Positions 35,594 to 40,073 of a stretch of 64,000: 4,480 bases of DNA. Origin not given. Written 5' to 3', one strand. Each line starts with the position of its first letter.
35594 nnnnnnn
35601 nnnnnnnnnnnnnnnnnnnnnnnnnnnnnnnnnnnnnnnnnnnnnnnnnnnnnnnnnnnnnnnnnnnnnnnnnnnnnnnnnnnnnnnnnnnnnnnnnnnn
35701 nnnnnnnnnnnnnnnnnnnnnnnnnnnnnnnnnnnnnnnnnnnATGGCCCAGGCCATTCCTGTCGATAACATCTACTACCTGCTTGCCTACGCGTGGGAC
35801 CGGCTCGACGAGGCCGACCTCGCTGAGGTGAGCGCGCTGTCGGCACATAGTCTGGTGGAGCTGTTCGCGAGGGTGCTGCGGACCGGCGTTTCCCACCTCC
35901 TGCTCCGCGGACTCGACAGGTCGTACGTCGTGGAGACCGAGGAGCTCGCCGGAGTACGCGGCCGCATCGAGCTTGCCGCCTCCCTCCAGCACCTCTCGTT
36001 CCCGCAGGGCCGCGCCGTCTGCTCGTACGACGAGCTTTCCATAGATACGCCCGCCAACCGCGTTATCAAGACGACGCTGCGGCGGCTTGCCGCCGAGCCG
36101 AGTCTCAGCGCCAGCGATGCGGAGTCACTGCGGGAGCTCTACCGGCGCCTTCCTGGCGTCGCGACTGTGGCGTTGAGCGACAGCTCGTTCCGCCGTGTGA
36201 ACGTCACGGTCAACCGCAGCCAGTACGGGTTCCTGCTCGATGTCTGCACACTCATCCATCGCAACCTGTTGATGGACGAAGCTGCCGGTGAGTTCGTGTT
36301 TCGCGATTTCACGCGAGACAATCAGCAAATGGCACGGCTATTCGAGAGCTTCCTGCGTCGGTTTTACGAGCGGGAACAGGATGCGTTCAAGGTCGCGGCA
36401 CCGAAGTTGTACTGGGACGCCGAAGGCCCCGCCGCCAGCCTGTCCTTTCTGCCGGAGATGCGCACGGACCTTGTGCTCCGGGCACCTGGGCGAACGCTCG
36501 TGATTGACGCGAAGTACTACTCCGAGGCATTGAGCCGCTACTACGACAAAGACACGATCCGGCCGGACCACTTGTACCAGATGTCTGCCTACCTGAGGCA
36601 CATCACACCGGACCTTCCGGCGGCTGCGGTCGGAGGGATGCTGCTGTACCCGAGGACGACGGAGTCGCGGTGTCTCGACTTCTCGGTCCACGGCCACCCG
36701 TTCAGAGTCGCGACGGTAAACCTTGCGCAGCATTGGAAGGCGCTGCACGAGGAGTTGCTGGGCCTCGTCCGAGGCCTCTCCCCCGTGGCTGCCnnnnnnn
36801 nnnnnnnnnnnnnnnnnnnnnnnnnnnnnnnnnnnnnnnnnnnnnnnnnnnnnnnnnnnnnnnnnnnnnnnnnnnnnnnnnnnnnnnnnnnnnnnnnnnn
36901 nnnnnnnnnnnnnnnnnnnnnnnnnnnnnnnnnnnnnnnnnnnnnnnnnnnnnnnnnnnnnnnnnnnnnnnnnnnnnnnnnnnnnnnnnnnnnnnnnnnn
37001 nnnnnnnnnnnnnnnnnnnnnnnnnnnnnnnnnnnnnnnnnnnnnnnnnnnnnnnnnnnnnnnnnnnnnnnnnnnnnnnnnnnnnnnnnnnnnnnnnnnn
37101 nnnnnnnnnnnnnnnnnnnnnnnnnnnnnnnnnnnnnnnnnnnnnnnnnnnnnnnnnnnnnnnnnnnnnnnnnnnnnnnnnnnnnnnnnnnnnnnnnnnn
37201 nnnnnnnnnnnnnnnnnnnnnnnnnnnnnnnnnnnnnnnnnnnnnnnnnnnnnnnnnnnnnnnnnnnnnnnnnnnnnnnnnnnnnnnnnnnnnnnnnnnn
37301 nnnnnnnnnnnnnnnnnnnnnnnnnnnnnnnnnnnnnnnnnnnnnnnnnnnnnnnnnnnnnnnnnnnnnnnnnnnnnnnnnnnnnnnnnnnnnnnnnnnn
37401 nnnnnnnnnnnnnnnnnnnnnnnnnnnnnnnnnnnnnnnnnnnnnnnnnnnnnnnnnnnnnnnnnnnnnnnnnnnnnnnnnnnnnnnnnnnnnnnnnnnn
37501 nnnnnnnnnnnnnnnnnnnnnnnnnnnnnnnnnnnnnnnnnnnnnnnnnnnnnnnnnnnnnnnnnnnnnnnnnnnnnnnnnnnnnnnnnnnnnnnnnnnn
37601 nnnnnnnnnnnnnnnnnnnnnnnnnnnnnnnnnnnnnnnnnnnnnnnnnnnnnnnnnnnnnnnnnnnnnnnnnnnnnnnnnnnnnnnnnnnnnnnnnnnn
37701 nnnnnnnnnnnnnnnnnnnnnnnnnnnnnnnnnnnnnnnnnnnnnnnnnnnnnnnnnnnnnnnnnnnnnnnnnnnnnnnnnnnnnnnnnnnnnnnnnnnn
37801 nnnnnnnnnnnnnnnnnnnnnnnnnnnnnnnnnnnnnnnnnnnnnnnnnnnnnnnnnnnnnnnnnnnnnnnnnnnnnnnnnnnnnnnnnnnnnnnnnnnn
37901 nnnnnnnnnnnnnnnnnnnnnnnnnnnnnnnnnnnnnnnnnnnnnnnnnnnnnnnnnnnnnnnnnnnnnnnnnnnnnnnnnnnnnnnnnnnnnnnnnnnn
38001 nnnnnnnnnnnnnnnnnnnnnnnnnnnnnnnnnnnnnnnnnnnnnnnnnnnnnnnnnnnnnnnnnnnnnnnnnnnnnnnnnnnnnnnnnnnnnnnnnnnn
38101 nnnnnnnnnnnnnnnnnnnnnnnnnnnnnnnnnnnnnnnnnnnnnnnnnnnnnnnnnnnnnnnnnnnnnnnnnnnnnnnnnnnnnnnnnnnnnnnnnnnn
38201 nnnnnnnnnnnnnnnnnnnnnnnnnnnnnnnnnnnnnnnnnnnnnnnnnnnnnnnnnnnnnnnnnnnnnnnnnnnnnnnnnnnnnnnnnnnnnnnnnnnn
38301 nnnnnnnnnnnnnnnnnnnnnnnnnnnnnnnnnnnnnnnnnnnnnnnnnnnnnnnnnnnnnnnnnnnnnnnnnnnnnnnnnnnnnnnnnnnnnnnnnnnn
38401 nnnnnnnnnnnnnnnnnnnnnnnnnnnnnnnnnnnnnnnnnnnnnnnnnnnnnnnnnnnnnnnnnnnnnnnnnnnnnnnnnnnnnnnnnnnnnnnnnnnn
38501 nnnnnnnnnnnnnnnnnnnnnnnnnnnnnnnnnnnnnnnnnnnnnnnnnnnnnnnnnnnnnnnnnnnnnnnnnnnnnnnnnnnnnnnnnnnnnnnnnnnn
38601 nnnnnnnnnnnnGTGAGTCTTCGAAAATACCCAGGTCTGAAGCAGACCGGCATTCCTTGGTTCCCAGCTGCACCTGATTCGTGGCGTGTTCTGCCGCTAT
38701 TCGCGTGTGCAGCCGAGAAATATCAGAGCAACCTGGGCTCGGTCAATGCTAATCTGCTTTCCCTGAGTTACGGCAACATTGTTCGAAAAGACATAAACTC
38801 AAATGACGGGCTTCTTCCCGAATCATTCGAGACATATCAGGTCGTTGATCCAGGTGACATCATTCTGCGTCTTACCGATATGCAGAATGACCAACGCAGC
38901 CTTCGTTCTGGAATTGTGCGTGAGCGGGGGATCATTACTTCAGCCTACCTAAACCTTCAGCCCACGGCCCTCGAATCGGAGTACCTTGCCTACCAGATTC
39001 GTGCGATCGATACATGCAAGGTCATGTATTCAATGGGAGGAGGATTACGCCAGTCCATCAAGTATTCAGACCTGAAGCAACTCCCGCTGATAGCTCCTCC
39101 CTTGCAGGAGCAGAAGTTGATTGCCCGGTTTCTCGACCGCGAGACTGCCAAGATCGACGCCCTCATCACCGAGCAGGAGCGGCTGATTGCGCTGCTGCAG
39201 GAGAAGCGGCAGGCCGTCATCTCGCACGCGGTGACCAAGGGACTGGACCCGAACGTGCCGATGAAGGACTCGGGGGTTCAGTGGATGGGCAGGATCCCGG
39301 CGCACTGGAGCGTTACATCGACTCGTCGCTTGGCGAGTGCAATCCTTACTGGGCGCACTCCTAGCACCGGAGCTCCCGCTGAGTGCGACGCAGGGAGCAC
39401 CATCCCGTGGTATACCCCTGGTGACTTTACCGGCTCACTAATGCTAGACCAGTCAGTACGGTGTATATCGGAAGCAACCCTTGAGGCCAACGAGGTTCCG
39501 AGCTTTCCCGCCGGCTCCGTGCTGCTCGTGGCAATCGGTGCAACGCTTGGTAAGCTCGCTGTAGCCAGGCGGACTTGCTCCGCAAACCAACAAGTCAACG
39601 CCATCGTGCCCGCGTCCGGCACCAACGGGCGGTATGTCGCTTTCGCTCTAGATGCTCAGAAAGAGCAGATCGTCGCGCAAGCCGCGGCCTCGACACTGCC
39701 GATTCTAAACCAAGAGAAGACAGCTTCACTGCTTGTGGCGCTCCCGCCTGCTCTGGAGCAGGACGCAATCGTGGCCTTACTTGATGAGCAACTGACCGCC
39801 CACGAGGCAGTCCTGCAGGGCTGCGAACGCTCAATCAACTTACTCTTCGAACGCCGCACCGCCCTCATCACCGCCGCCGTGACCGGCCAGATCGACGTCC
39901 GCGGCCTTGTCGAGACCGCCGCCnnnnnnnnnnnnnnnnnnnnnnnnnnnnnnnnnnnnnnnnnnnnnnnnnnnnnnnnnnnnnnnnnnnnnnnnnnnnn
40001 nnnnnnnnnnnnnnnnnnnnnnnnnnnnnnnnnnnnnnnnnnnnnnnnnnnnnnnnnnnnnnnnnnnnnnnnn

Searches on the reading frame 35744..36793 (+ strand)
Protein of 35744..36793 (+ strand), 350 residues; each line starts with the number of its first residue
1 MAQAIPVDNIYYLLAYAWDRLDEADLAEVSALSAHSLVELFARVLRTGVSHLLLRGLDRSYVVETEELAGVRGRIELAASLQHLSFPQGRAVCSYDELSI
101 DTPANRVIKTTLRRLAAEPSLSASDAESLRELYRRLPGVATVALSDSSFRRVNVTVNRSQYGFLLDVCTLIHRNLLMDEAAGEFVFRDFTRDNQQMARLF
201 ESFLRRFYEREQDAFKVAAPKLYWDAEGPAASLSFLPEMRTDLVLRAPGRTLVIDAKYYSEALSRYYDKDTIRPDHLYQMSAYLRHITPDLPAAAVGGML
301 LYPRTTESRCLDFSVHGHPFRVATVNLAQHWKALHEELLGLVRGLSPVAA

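Call 8: search_protein_families(library=pfam, proteins=[window:35744-36793:+], max_evalue=0.01)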
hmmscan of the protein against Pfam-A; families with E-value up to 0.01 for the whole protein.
window:35744-36793:+ (350 aa): 1 family
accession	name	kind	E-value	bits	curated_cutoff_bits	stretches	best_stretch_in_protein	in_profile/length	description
PF10117.15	McrBC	-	8.1e-30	104.3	23.9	1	21-303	46-318/318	McrBC 5-methylcytosine restriction system component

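Call 9: search_protein_families(library=padloc, proteins=[window:35744-36793:+], max_evalue=0.001)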
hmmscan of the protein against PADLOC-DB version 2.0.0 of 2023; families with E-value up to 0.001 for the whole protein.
window:35744-36793:+ (350 aa): 0 families

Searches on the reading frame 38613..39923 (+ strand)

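Call 8: search_protein_families(library=pfam, proteins=[window:38613-39923:+], max_evalue=0.01)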
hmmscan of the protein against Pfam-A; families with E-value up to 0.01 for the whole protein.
window:38613-39923:+ (437 aa): 1 family
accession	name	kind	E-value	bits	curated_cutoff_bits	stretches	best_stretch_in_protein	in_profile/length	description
PF01420.25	Methylase_S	-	8e-18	65.6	22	2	245-391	16-150/168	Type I restriction modification DNA specificity domain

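Call 9: search_protein_families(library=padloc, proteins=[window:38613-39923:+], max_evalue=0.001)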
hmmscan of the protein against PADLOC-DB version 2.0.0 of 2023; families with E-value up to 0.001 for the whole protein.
window:38613-39923:+ (437 aa): 103 families (the best 25 are shown)
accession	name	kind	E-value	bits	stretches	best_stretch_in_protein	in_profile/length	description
PDLC03072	Specificity_I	-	1.4e-104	348.7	1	1-433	1-443/448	Type I specificity subunit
PDLC03105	Specificity_I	-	1.1e-100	336.3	1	2-434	3-442/448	Type I specificity subunit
PDLC03090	Specificity_I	-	1.9e-90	302.2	1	4-429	2-433/434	Type I specificity subunit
PDLC03162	Specificity_I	-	4.6e-56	188.4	1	118-430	109-419/431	Type I specificity subunit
PDLC03073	Specificity_I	-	6.7e-51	171.8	1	10-433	4-434/437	Type I specificity subunit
PDLC03191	Specificity_I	-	1.1e-47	161.4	2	3-240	8-249/436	Type I specificity subunit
PDLC03147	Specificity_I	-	2.4e-46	156.4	1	57-431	52-429/431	Type I specificity subunit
PDLC03142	Specificity_I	-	4.5e-44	149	3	120-240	153-274/483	Type I specificity subunit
PDLC03174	Specificity_I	-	1.2e-42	144.3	1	4-432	2-440/468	Type I specificity subunit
PDLC03140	Specificity_I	-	6.3e-34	116.3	2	294-431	274-416/418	Type I specificity subunit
PDLC03145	Specificity_I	-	6.5e-34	115.4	2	5-218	6-218/454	Type I specificity subunit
PDLC03070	Specificity_I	-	3.5e-32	109.9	1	116-431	118-433/435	Type I specificity subunit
PDLC03099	Specificity_I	-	2e-29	101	1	112-429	80-392/405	Type I specificity subunit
PDLC03169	Specificity_I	-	2.2e-28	97.9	2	226-427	4-207/461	Type I specificity subunit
PDLC03083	Specificity_I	-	4.6e-28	95.7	2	157-236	447-526/717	Type I specificity subunit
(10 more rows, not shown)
